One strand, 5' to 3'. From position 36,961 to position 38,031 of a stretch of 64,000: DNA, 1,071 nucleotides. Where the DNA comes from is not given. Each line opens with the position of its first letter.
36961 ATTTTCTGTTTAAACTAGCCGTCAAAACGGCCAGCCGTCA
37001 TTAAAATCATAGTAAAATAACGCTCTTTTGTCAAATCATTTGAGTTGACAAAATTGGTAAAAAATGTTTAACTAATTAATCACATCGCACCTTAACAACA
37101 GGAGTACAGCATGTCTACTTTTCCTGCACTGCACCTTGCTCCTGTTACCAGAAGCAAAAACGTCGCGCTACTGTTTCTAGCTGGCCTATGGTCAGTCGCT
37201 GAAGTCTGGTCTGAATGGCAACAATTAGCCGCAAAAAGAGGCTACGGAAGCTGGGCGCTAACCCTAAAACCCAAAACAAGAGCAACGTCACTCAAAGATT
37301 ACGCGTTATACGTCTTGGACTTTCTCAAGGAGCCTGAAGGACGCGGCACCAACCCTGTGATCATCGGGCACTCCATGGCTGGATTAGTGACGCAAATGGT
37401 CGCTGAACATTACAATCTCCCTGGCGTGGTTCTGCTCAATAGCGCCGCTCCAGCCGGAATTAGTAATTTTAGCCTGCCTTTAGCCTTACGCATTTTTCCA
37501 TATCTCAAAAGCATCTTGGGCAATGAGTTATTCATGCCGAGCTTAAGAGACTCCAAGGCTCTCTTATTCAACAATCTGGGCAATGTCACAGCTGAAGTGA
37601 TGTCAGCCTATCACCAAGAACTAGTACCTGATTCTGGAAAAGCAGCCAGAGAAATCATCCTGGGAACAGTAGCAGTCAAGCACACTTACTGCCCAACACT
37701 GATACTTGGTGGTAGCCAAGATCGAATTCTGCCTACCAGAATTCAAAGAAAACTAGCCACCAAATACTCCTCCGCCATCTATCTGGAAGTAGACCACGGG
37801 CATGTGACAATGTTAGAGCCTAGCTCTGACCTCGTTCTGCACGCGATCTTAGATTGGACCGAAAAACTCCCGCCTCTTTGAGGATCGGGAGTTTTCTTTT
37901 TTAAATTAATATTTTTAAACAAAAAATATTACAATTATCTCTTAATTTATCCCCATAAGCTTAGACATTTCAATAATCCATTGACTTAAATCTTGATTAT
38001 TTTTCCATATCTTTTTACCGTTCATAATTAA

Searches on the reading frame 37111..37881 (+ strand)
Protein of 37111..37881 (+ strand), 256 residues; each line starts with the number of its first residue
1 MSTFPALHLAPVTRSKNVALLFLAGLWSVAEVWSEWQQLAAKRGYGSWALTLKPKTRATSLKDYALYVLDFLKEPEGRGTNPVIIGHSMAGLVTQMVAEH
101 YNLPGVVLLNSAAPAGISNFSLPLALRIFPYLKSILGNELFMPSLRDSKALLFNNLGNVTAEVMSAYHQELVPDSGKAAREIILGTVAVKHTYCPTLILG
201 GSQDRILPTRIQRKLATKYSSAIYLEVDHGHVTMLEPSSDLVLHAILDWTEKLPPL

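Call 67: search_protein_families(library=pfam, proteins=[window:37111-37881:+], max_evalue=0.01)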
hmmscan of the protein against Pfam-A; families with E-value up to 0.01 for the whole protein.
window:37111-37881:+ (256 aa): 6 families
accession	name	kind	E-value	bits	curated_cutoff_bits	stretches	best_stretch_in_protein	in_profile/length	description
PF12697.13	Abhydrolase_6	-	2e-17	65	26.3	1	20-237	1-211/217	Alpha/beta hydrolase family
PF00561.26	Abhydrolase_1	-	1.7e-05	25.1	25.8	1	21-236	4-243/245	alpha/beta hydrolase fold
PF12146.15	Hydrolase_4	-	5.6e-05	23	27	1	60-221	58-219/239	Serine aminopeptidase, S33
PF03959.19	FSH1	-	0.0037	17.4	21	0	191-232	158-200/211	Serine hydrolase (FSH1)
PF07819.20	PGAP1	-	0.0045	17.2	24.3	1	61-103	72-114/233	PGAP1-like alpha/beta domain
PF12695.13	Abhydrolase_5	-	0.0073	16.6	27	0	21-123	3-102/164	Alpha/beta hydrolase family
